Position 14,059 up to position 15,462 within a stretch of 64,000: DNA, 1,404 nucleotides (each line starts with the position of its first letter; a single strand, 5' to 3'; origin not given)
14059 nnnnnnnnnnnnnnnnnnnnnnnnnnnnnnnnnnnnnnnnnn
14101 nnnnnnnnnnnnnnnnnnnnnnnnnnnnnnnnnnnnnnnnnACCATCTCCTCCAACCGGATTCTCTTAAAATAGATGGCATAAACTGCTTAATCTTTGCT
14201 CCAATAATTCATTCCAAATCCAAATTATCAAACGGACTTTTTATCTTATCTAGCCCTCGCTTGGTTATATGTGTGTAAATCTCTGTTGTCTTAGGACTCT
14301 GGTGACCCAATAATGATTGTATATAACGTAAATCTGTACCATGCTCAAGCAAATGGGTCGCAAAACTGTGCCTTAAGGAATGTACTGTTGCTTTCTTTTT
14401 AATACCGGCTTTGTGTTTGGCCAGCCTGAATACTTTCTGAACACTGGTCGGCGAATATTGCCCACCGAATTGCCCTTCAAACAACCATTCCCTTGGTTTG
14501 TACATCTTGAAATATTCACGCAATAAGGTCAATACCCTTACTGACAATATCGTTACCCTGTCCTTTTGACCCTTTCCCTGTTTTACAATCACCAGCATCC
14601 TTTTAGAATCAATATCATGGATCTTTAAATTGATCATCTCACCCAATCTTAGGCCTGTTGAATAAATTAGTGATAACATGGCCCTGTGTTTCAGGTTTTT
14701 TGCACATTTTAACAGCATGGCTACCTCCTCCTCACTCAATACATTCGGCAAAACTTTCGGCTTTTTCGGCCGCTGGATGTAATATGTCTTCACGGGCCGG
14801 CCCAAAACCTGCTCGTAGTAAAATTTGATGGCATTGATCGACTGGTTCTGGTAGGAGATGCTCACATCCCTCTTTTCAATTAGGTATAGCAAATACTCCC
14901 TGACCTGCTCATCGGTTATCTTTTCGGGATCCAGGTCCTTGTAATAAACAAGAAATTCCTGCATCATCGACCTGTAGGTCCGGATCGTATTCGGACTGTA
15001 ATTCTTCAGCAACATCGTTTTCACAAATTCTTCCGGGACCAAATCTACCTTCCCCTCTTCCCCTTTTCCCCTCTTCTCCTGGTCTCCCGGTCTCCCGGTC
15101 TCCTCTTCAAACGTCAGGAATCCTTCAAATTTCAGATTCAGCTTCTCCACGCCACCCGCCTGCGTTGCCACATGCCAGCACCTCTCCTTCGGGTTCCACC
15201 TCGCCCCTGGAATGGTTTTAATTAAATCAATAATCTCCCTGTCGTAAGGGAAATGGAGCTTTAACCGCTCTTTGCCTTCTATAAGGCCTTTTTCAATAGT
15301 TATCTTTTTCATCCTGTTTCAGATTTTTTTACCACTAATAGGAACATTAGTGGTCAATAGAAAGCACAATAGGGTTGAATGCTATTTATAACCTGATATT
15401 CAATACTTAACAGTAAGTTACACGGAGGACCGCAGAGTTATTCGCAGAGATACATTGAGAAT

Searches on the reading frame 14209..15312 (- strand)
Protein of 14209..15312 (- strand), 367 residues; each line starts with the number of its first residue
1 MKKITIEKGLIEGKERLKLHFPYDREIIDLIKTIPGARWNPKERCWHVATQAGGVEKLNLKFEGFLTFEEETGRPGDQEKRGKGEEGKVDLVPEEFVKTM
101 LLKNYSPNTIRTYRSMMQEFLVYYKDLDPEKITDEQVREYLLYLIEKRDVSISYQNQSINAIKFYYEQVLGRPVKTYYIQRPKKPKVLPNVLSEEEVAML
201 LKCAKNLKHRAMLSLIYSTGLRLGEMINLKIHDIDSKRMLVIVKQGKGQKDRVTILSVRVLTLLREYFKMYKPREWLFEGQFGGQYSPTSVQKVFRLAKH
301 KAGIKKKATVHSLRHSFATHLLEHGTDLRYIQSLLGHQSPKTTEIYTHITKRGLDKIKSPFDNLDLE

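Call 5: search_protein_families(library=ncbifam, proteins=[window:14209-15312:-], max_evalue=0.01)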
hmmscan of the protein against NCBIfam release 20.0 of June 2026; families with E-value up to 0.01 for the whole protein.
window:14209-15312:- (367 aa): 13 families
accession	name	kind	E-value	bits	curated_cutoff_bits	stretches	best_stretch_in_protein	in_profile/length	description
NF040815.2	recomb_XerA_Arch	equivalog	5.6e-70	235.9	220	1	94-355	1-260/263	site-specific tyrosine recombinase/integron integrase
TIGR02249.1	integrase_gron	subfamily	3.1e-66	223.9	265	2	96-270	5-179/315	integron integrase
TIGR02225.1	recomb_XerD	equivalog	3.2e-56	190.8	329.6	1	95-357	2-282/290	site-specific tyrosine recombinase XerD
TIGR02224.1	recomb_XerC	equivalog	4.2e-56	190.5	335.15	1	95-357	2-285/295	tyrosine recombinase XerC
NF001399.0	PRK00283.1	subfamily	1.7e-53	181.8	279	1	94-357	10-291/300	tyrosine recombinase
NF002331.0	PRK01287.1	subfamily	5e-46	157.3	371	1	94-358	31-321/365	site-specific tyrosine recombinase XerC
NF011946.0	PRK15417.1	equivalog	6.8e-43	147.1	435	2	103-284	27-206/337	integron integrase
NF003462.0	PRK05084.1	equivalog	3.8e-24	85.1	267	1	209-352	197-347/360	tyrosine recombinase XerS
NF007370.0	PRK09870.1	subfamily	1.2e-12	47.9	221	1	190-348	11-178/200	tyrosine-type DNA invertase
NF007371.0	PRK09871.1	subfamily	8.1e-11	41.8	222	1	208-347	27-172/198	tyrosine-type DNA invertase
NF002685.0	PRK02436.1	equivalog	2.9e-07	30.6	178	1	102-347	11-244/245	site-specific tyrosine recombinase XerD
NF040693.1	recomb_GmtY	equivalog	2.1e-06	27.3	340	1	283-353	362-436/441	gamma-mobile-trio recombinase GmtY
NF041502.1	integrase_1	equivalog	0.00055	18.8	350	0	300-358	311-369/484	site-specific integrase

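Call 6: search_protein_families(library=pfam, proteins=[window:14209-15312:-], max_evalue=0.01)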
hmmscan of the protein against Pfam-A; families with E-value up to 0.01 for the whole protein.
window:14209-15312:- (367 aa): 5 families
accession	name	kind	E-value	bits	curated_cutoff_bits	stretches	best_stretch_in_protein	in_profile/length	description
PF00589.27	Phage_integrase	-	1e-41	143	27.1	1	191-351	2-170/172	Phage integrase family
PF13495.12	Phage_int_SAM_4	-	3.1e-20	72.8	27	1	94-175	3-84/85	Phage integrase, N-terminal SAM-like domain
PF02899.23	Phage_int_SAM_1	-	5.5e-05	23.8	22.3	1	101-154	9-60/83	Phage integrase, N-terminal SAM-like domain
PF07443.18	HARP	-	0.00019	21.3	25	1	19-48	3-32/55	HepA-related protein (HARP)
PF13102.12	Phage_int_SAM_5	-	0.00038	21.2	22.3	1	95-165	8-78/98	Phage integrase SAM-like domain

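Call 7: search_solved_structures(query=window:14209-15312:-, max_evalue=1e-10, show_alignments=3)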
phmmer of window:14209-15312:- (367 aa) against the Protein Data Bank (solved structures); distinct sequences matched with E-value up to 1e-10: 8.
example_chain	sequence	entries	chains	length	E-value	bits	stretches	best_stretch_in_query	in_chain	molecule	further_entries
5hxy_A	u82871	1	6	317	8.1e-45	157.1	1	88-355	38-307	Tyrosine recombinase XerA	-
2a3v_A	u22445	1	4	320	1.9e-42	149.3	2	100-296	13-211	site-specific recombinase IntI4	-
4a8e_A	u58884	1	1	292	1.8e-39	139.6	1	89-355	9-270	PROBABLE TYROSINE RECOMBINASE XERC-LIKE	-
1a0p_A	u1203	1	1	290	3e-30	109.2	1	94-354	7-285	SITE-SPECIFIC RECOMBINASE XERD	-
5dcf_A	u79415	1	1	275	1.3e-24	90.6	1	200-354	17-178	Tyrosine recombinase XerD,DNA translocase FtsK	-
9i5v_14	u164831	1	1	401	1.9e-18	70.4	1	126-354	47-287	Ribosome-associated translation inhibitor RaiA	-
5vfz_A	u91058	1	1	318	1.5e-17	67.5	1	177-352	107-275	Gp33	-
5jjv_A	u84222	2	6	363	6e-17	65.5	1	152-359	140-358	Tyrosine recombinase XerH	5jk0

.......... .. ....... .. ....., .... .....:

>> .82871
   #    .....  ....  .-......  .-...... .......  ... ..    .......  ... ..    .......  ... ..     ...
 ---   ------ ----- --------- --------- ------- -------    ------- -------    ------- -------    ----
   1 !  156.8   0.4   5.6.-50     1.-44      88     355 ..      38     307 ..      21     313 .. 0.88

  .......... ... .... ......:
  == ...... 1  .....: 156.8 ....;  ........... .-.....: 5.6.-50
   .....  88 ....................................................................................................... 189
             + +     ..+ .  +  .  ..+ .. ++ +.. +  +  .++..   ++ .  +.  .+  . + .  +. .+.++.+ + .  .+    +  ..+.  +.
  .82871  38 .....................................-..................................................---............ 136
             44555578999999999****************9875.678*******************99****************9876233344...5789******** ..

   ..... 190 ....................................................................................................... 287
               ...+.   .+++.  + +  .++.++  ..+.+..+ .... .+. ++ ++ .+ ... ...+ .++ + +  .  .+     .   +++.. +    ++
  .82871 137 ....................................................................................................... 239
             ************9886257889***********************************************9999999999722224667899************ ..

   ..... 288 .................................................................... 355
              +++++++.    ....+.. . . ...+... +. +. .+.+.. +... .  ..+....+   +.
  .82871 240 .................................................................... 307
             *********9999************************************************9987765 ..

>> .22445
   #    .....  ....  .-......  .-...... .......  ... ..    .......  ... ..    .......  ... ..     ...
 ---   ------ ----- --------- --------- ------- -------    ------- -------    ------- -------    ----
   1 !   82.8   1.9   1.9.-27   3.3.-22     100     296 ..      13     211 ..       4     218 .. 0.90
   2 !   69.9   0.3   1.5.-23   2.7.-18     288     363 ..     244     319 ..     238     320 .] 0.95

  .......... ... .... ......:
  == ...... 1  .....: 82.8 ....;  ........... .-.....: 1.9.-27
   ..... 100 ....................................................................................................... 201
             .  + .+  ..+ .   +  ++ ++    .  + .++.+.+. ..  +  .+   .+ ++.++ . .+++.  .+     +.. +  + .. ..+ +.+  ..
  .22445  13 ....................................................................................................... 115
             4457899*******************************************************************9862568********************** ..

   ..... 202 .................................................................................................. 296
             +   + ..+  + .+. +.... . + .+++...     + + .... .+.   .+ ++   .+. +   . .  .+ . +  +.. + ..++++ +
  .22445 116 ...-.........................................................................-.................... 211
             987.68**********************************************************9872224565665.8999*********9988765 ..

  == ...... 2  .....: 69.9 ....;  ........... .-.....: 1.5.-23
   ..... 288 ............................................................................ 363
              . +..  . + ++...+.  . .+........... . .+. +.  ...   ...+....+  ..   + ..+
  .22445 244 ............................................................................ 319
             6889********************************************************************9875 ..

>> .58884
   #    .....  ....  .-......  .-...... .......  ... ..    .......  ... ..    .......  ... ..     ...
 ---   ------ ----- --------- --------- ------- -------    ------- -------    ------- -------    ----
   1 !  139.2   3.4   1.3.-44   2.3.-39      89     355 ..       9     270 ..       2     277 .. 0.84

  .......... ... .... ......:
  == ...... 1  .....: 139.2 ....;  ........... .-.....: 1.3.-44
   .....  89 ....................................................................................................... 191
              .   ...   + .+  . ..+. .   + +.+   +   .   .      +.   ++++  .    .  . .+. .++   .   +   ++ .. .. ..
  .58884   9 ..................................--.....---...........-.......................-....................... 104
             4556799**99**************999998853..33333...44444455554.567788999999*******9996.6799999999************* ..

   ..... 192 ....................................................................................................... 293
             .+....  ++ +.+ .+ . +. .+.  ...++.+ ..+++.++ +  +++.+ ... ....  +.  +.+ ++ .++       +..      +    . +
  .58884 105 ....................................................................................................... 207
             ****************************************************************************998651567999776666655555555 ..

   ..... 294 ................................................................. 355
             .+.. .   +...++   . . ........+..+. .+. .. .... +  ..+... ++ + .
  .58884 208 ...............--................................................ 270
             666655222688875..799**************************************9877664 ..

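Call 16: find_encoding_contigs(protein=window:14209-15312:-, flank=10000, max_places=10)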
Protein window:14209-15312:- (367 aa): 1 contig read that carries it; 1 place shown.
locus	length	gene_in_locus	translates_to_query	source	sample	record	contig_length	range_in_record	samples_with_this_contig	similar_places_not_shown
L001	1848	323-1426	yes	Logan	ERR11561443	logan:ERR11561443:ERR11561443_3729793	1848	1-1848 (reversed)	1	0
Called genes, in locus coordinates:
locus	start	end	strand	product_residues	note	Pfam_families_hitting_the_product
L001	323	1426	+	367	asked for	PF13495:Phage_int_SAM_4, PF00589:Phage_integrase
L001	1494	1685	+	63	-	-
